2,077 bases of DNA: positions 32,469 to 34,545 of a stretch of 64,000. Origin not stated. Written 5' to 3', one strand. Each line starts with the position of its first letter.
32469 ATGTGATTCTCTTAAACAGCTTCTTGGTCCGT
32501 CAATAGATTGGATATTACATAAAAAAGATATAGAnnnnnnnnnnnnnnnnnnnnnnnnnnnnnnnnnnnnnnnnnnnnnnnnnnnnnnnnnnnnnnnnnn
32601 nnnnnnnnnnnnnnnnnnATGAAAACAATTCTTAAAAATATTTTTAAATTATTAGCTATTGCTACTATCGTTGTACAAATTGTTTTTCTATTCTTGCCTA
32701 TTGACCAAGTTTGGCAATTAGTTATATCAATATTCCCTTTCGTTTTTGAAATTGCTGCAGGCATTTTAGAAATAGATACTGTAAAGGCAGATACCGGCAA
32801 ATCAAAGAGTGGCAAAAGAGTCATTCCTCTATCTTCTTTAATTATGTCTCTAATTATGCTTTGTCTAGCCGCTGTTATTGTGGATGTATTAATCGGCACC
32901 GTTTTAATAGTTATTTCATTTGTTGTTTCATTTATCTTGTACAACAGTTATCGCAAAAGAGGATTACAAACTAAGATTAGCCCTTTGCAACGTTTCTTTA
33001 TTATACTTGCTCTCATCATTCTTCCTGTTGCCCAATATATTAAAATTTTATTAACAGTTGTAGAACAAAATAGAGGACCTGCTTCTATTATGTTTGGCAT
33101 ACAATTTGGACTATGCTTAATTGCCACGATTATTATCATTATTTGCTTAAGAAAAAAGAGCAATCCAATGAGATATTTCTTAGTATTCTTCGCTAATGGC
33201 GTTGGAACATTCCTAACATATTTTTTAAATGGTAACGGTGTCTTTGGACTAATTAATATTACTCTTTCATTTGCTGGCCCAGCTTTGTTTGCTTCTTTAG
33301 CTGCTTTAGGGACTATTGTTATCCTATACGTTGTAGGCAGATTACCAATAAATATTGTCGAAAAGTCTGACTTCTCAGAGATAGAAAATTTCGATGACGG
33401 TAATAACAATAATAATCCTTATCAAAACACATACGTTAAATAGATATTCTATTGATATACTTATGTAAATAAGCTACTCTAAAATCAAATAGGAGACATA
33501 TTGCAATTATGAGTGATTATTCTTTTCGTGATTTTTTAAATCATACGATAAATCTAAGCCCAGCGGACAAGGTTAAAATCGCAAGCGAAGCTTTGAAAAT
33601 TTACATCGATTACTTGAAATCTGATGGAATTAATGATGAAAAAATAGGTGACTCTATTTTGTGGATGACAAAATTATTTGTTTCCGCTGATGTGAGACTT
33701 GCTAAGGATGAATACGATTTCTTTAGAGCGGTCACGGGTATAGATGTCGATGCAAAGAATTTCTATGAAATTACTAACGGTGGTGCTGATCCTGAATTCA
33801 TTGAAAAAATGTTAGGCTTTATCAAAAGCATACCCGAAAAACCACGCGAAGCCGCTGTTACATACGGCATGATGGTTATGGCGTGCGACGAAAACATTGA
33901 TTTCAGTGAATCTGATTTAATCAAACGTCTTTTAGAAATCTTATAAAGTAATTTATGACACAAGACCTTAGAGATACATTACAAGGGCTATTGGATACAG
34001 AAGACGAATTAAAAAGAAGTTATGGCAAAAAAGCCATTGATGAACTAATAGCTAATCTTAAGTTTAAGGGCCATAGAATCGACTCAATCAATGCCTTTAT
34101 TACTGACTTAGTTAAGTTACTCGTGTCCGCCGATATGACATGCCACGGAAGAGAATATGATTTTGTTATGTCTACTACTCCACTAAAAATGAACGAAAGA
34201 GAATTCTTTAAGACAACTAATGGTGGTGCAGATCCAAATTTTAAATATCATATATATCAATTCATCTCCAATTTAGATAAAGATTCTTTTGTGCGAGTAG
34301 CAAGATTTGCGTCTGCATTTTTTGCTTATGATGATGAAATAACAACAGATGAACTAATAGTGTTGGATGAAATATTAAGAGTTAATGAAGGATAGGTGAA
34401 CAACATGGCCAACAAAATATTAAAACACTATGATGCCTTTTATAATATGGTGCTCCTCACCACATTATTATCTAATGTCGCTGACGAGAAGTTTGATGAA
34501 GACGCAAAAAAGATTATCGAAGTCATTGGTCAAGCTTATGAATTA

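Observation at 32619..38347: Candidate undescribed system: polytopic membrane protein + 2 TerB-like paralogs + Sel1-like protein + soluble VirD4/TraG-like ATPase + ClpR/ClpP pair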

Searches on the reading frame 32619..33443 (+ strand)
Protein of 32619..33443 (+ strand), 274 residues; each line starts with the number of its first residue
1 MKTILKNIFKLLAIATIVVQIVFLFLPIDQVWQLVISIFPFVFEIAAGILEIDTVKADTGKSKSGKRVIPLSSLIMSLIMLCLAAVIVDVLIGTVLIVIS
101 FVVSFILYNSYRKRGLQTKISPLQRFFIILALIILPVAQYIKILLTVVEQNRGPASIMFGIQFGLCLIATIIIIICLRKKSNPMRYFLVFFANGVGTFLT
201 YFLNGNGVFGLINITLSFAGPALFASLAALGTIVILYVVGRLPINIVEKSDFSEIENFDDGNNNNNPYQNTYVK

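Call 3: search_protein_families(library=pfam, proteins=[window:32619-33443:+], max_evalue=0.1)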
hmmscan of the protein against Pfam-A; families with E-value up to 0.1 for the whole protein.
window:32619-33443:+ (274 aa): 0 families

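Call 4: search_protein_families(library=padloc, proteins=[window:32619-33443:+], max_evalue=0.1)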
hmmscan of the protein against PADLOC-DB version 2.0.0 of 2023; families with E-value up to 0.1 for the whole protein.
window:32619-33443:+ (274 aa): 0 families

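Call 5: search_protein_families(library=ncbifam, proteins=[window:32619-33443:+], max_evalue=0.1)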
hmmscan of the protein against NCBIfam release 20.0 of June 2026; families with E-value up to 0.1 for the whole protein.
window:32619-33443:+ (274 aa): 2 families
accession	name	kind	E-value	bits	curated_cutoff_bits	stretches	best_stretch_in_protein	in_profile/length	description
NF041589.1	PepG1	equivalog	0.0088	15.6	70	1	157-182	20-45/47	type I toxin-antitoxin system toxin PepG1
NF002780.0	PRK02898.1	equivalog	0.078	12.8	84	1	222-242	70-90/104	energy-coupling factor ABC transporter substrate-binding protein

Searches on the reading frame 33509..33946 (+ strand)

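Call 3: search_protein_families(library=pfam, proteins=[window:33509-33946:+], max_evalue=0.1)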
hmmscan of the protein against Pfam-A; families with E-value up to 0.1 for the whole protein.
window:33509-33946:+ (145 aa): 1 family
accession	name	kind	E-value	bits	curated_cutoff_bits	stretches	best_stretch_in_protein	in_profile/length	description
PF02477.20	Nairo_nucleo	-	0.092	12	25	0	20-114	250-342/443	Nucleocapsid N protein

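Call 4: search_protein_families(library=padloc, proteins=[window:33509-33946:+], max_evalue=0.1)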
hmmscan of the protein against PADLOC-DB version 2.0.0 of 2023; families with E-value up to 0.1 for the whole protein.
window:33509-33946:+ (145 aa): 0 families

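Call 5: search_protein_families(library=ncbifam, proteins=[window:33509-33946:+], max_evalue=0.1)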
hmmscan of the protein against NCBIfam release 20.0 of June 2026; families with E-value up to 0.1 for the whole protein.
window:33509-33946:+ (145 aa): 1 family
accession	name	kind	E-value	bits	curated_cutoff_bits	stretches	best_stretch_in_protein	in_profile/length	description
NF038335.1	YPO0640_fam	subfamily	0.011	15.6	55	1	34-106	16-86/150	YrhA family protein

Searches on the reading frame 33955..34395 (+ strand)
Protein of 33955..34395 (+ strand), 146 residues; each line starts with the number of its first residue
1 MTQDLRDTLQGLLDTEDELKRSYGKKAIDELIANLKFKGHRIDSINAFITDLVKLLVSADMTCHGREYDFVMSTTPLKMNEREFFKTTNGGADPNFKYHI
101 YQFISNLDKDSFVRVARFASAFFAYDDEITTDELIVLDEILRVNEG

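Call 3: search_protein_families(library=pfam, proteins=[window:33955-34395:+], max_evalue=0.1)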
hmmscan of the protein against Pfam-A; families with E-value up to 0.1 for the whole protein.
window:33955-34395:+ (146 aa): 0 families

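Call 4: search_protein_families(library=padloc, proteins=[window:33955-34395:+], max_evalue=0.1)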
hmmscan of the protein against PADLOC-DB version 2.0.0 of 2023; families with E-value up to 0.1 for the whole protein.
window:33955-34395:+ (146 aa): 0 families

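Call 5: search_protein_families(library=ncbifam, proteins=[window:33955-34395:+], max_evalue=0.1)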
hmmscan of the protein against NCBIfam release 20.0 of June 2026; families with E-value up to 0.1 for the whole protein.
window:33955-34395:+ (146 aa): 0 families

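Call 30: find_homologous_proteins(query=window:33955-34395:+, max_evalue=0.01)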
Query window:33955-34395:+ (146 aa): 8 proteins with E <= 0.01 among 47 candidates.
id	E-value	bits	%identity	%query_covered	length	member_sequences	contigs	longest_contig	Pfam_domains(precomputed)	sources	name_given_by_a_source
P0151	7.5e-90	316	99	100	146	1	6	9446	-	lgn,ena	-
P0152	1.5e-89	315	99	100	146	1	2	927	-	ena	-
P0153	4.9e-89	313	99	100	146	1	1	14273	-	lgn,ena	-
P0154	1.1e-88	312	99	100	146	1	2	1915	-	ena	-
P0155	1.4e-88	312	98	100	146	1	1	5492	-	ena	-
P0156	1.6e-82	292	91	100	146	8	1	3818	-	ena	-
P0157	3.3e-61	223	71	90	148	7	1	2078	-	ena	-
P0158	2.4e-48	182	60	90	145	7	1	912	-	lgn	-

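Call 41: search_protein_representatives(alignment_id=A3)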
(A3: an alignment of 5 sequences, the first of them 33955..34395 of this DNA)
Query: 5 sequences, 146 profile positions. Proteins with E-value up to 0.001 (for the whole library): 213; up to 1e-10: 110; up to 1e-30: 6. The best 150 are listed.
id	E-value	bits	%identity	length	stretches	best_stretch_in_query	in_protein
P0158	1.7e-67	242.1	-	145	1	1-146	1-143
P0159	7.1e-61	220.7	-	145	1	1-143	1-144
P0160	2.0e-37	144.6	-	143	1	1-142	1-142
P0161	1.5e-35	138.5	-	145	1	1-143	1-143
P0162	2.4e-33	131.4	-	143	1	1-142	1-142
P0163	6.8e-31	123.4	-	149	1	1-145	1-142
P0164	8.0e-29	116.7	-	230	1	2-144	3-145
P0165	1.4e-28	115.9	-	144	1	1-143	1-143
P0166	7.2e-28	113.6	-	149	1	1-145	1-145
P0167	1.1e-27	113.1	-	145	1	1-142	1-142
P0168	1.8e-27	112.4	-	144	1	1-140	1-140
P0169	4.4e-27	111.1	-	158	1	3-142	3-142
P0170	9.4e-27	110.0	-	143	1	7-141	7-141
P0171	1.2e-26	109.6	-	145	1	1-140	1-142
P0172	1.6e-26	109.3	-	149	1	4-144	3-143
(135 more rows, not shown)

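Call 44: search_protein_families(library=pfam, alignment_id=A4, max_evalue=0.01)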
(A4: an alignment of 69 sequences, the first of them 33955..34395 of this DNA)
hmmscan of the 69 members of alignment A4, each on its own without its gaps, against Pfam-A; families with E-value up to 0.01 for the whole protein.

A. member 1, window:33955-34395:+ (146 aa): 0 families

B. families by the number of members that match (of 69 scanned): 3 families
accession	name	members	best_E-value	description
PF05099.18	TerB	15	7.1e-05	Tellurite resistance protein TerB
PF02477.20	Nairo_nucleo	1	0.0034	Nucleocapsid N protein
PF19091.5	DUF5779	1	0.0087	Family of unknown function (DUF5779)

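Call 45: search_solved_structures(query=A4, max_evalue=1, show_alignments=2)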
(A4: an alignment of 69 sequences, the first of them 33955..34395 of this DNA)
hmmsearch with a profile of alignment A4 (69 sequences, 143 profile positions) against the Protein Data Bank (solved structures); distinct sequences matched with E-value up to 1: 29.
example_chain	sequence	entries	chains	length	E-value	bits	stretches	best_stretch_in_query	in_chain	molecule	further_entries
8cwy_A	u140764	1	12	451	5.2e-06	29.7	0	16-53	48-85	T32-15-1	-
8cws_A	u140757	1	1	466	7.2e-06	29.3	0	16-53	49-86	F4132-2 Chain A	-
2h5n_A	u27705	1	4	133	9.5e-06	28.9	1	47-137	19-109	Hypothetical protein PG_1108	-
5cwb_A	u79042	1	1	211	0.0015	21.7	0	25-53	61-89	Designed helical repeat protein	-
7mwr_B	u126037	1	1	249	0.0044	20.2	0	23-53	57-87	LHD101B4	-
6klt_A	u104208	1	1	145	0.015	18.5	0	44-94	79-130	Troponin C, slow skeletal and cardiac muscles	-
8fmm_A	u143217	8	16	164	0.04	17.1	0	44-94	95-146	Troponin C, slow skeletal and cardiac muscles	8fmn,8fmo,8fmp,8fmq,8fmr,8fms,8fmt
1aj4_A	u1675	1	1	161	0.042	17.1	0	41-94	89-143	TROPONIN C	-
1dtl_A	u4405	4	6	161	0.05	16.8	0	44-94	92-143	CARDIAC TROPONIN C | Troponin C | Troponin C, slow skeletal and cardiac muscles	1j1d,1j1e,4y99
2jt3_A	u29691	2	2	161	0.053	16.7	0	44-93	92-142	Troponin C | Troponin C, slow skeletal and cardiac muscles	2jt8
2p4z_A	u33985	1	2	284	0.13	15.4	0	12-81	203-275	Metal-dependent hydrolases of the beta-lactamase superfamily II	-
2jt0_A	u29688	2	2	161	0.13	15.4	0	58-94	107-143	Troponin C, slow skeletal and cardiac muscles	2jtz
3ctn_A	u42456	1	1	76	0.14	15.3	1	46-94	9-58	TROPONIN C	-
1fi5_A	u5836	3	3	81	0.17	15.1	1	44-94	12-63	PROTEIN (TROPONIN C) | Troponin C, slow skeletal and cardiac muscles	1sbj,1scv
1ih0_A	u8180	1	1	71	0.18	15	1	51-94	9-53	TROPONIN C, SLOW SKELETAL AND CARDIAC MUSCLES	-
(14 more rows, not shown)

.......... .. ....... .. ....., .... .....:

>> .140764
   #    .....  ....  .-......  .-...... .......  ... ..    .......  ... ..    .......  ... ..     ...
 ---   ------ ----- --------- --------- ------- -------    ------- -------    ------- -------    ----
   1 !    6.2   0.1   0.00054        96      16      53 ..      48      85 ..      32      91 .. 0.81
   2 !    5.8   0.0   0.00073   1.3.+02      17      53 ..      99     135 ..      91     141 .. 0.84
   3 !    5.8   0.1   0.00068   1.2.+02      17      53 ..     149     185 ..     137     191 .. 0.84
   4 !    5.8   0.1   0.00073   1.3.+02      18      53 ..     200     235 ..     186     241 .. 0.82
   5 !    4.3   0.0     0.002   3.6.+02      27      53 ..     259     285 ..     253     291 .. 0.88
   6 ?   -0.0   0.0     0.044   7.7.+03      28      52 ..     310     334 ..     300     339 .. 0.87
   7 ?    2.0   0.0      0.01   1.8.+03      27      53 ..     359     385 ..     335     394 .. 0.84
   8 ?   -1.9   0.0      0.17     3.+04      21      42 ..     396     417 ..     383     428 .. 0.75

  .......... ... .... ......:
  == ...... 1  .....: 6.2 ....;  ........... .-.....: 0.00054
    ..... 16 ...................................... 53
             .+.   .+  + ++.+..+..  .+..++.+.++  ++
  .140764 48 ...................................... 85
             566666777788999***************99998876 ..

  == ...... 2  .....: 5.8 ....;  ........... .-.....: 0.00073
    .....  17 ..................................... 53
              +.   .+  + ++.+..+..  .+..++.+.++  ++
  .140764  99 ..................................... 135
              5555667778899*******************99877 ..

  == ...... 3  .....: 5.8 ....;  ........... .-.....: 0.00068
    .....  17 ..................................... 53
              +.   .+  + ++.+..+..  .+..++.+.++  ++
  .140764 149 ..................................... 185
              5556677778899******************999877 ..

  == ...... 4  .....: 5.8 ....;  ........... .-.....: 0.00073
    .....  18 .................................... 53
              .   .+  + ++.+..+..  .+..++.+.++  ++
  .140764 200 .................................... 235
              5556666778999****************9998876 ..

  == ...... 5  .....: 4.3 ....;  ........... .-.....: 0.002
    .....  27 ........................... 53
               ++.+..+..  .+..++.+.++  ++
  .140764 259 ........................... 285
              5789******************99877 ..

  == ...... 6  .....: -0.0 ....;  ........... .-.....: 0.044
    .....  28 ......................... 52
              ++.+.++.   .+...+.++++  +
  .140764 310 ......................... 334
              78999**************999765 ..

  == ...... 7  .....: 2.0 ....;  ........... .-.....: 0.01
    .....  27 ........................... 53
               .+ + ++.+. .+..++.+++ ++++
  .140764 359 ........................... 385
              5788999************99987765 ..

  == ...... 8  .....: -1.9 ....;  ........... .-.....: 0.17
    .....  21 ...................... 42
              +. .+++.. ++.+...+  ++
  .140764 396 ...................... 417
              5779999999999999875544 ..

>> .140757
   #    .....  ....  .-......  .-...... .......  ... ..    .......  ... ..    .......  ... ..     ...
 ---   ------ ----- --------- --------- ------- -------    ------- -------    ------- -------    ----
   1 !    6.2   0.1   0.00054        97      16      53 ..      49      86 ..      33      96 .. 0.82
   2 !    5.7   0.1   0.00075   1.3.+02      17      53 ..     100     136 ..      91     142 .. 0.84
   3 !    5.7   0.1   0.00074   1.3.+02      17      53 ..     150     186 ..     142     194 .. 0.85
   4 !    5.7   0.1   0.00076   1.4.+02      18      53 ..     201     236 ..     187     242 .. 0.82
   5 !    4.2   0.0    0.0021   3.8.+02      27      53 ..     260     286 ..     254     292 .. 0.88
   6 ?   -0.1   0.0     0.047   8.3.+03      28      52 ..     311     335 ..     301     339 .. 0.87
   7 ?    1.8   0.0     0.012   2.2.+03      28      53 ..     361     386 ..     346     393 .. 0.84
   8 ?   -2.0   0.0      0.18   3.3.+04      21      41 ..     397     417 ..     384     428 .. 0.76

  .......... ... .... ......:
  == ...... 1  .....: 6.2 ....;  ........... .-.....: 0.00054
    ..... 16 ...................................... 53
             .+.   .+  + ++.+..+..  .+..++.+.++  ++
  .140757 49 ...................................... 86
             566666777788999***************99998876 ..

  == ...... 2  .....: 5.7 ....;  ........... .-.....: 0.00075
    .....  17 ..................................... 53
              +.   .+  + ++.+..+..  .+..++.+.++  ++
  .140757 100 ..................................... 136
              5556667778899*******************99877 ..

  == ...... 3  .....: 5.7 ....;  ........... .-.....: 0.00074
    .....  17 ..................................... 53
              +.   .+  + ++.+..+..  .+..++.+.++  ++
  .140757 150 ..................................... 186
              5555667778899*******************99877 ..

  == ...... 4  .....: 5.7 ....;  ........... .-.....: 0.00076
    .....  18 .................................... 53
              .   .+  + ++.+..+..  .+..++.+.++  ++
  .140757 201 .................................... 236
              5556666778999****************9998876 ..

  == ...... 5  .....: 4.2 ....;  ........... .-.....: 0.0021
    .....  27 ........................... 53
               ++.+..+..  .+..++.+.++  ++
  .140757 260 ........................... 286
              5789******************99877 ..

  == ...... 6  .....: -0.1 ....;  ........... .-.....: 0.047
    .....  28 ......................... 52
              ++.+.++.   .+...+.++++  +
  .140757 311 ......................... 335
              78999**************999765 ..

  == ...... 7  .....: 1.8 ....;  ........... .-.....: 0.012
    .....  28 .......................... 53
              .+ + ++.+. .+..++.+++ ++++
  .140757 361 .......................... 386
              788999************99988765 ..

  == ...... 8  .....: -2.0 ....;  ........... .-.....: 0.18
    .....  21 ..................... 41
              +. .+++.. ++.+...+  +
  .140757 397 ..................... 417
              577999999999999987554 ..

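Call 55: predict_structure(alignment_id=A4)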
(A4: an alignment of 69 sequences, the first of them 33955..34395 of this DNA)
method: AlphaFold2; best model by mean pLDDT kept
length: 146 residues; sequences in the alignment: 69
mean_pLDDT: 94.8   pTM: 0.90
mean pLDDT of the five models: 94.8, 94.4, 94.2, 94.1, 94.0
residues with pLDDT >= 90: 132; 70-90: 13; 50-70: 1; < 50: 0
segments of 3 or more residues with pLDDT < 50: none
pLDDT, mean of each block of 10 residues (from residue 1): 86 97 98 98 98 95 89 97 94 95 97 97 95 95 88
secondary structure, 60 per line:
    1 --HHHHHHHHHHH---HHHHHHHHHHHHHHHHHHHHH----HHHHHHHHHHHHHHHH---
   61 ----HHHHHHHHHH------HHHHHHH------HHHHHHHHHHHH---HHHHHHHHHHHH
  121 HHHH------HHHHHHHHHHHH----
elements in order: H3-13 H17-37 H42-57 H65-74 H81-87 H94-105 H109-124 H131-142

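Call 58: fold_search(model_id=the predicted structure, library=pdb)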
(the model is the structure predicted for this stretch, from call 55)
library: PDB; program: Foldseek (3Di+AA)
matches with E <= 10: 105; with E <= 0.001: 0
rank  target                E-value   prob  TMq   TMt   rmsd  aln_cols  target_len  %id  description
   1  2h5n_B                5.7e-01  0.75  0.40  0.46   4.6       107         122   16  Crystal Structure of Protein of Unknown Function PG1108 from Porphyromonas gingivalis W83 (released 2006-07-25)
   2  2h5n_A                8.2e-01  0.63  0.38  0.42   4.9       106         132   16  Crystal Structure of Protein of Unknown Function PG1108 from Porphyromonas gingivalis W83 (released 2006-07-25)
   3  2h5n_C                1.6e+00  0.54  0.41  0.46   4.7       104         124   16  Crystal Structure of Protein of Unknown Function PG1108 from Porphyromonas gingivalis W83 (released 2006-07-25)
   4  5x87_A                1.7e+00  0.23  0.39  0.24  11.8       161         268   10  Crystal structure of a bacterial Bestrophin homolog from Klebsiella pneumoniae with a mutation L177T (released 2017-11-01)
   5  9bw4_W                2.0e+00  0.13  0.26  0.12  12.7       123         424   17  TXNL1-bound proteasome (released 2025-06-11)
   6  6ohj_A                2.1e+00  0.09  0.26  0.22  11.3       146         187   16  Crystal Structure of the Debrominase Bmp8 C82A in Complex with 2,3,4-tribromopyrrole (released 2019-05-29)
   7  8iom                  2.2e+00  0.10  0.29  0.25  12.5       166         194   11  Crystal structure of the carboxy-terminal channel-forming domain of Colicin Ib (released 2023-04-05)
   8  9rku_A1               2.2e+00  0.07  0.22  0.12   9.8       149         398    9  Agrobacterium phage 7-7-1 baseplate (released 2025-12-10)
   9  8wdf                  2.2e+00  0.06  0.22  0.14  20.1       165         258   13  Chemoreceptor PilJ from Pseudomonas aeruginosa PA14 (released 2024-07-24)
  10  6yxj_B                2.9e+00  0.06  0.23  0.18  13.7       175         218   12  Crystal structure of SARS-CoV macrodomain II in complex with human Paip1 (released 2021-03-17)
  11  6l88_B                2.9e+00  0.03  0.17  0.15  16.4       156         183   11  Crystal structure of mineralocorticoid receptor ligand binding domain in complex with esaxerenone (released 2020-02-12)
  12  5oen_B                2.9e+00  0.03  0.16  0.15  17.8       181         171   12  Crystal Structure of STAT2 in complex with IRF9 (released 2018-01-24)
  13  4wd7_A                3.2e+00  0.20  0.41  0.25  11.6       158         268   10  Crystal structure of a bacterial Bestrophin homolog from Klebsiella pneumoniae by Zn-SAD phasing (released 2014-10-01)
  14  3ugp_A                3.2e+00  0.15  0.36  0.30  11.8       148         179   14  Crystal structure of RNA-polymerase sigma subunit domain 2 complexed with -10 promoter element ssDNA oligo (TATAAT) (released 2011-12-07)
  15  8fqc_U1               3.3e+00  0.06  0.25  0.12  11.0       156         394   11  Structure of baseplate with receptor binding complex of Agrobacterium phage Milano (released 2024-01-31)
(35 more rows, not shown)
